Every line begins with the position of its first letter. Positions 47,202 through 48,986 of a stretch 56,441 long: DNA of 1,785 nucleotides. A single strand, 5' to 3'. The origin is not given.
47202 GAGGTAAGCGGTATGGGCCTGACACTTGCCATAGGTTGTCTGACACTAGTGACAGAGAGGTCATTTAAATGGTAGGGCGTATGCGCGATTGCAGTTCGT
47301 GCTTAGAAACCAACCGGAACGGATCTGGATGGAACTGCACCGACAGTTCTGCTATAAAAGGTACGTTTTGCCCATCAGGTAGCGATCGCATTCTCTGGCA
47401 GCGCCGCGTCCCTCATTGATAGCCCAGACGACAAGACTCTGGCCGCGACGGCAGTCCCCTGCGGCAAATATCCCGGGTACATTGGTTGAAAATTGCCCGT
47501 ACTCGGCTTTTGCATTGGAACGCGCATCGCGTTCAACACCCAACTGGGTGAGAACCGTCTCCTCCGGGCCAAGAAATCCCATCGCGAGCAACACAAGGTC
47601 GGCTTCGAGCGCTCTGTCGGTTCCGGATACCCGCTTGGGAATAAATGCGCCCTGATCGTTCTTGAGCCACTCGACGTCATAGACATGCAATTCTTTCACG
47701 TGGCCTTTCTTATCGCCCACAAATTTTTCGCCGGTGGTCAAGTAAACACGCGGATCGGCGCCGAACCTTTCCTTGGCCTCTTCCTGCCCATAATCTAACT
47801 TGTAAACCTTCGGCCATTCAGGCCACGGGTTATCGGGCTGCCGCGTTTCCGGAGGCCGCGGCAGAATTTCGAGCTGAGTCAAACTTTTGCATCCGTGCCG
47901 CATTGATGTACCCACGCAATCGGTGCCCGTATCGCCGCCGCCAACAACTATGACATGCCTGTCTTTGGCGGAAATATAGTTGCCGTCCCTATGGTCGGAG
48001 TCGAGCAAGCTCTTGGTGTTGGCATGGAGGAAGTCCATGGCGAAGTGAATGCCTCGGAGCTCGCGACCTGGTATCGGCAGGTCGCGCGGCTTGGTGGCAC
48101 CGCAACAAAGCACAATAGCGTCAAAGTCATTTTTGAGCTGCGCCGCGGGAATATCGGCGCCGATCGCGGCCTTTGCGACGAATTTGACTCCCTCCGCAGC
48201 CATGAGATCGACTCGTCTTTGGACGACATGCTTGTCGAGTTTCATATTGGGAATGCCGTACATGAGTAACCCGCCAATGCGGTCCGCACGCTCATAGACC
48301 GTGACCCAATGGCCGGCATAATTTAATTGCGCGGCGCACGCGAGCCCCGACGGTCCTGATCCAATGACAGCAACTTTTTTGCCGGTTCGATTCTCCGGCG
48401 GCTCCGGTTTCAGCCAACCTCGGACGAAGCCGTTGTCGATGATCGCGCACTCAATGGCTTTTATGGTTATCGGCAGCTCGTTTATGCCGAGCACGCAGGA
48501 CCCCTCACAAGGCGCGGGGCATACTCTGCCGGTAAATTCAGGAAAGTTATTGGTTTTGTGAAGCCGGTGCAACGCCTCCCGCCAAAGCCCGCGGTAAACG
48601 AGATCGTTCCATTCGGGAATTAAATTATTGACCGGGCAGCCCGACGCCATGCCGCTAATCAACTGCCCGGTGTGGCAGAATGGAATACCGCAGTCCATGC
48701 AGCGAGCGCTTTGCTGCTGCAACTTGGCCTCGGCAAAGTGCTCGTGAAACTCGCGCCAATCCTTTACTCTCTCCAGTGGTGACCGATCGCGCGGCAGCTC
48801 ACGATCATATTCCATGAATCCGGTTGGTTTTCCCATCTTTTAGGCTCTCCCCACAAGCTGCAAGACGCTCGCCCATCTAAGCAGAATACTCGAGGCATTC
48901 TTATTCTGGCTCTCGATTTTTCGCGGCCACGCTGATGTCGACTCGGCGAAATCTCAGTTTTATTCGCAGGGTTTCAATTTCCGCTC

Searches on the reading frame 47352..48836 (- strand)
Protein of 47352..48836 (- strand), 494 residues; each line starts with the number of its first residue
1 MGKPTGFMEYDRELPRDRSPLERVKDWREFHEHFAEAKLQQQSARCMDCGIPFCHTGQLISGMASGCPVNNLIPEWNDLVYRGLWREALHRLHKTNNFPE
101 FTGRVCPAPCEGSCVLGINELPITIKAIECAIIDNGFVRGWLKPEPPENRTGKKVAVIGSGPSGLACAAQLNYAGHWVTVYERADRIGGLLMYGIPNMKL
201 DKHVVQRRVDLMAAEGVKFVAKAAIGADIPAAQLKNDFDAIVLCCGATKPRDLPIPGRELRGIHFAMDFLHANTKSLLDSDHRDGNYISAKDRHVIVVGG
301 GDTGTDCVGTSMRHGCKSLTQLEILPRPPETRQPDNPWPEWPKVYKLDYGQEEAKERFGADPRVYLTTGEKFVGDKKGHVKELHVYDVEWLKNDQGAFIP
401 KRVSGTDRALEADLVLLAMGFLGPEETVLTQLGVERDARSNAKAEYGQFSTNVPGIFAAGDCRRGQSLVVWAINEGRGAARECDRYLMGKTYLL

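Call 84: search_protein_families(library=pfam, proteins=[window:47352-48836:-], max_evalue=0.00001)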
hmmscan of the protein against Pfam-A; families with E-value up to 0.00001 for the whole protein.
window:47352-48836:- (494 aa): 9 families
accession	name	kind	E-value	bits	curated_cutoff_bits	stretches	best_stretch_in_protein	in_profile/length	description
PF07992.20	Pyr_redox_2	-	2.9e-26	93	26.1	2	153-328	1-177/291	Pyridine nucleotide-disulphide oxidoreductase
PF14691.11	Fer4_20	-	4.9e-20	71.9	25.8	1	23-136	1-108/113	Dihydroprymidine dehydrogenase domain II, 4Fe-4S cluster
PF01266.30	DAO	-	1.2e-09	38.6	27.9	0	154-188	1-35/353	FAD dependent oxidoreductase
PF00070.33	Pyr_redox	-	2.2e-09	38.1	22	0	154-220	1-58/82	Pyridine nucleotide-disulphide oxidoreductase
PF13450.12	NAD_binding_8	-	1.4e-08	35.3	21.9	1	157-190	1-34/68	NAD(P)-binding Rossmann-like domain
PF13738.12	Pyr_redox_3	-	3.3e-08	33.6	30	0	151-186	163-198/305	Pyridine nucleotide-disulphide oxidoreductase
PF01593.30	Amino_oxidase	-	7.8e-07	29.2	19.8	1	163-190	2-29/443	Flavin containing amine oxidoreductase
PF03486.20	HI0933_like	-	4.8e-06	26.6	50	0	154-189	2-37/244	HI0933-like protein Rossmann domain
PF00890.30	FAD_binding_2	-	5.2e-06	26.3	20.4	0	155-189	2-36/414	FAD binding domain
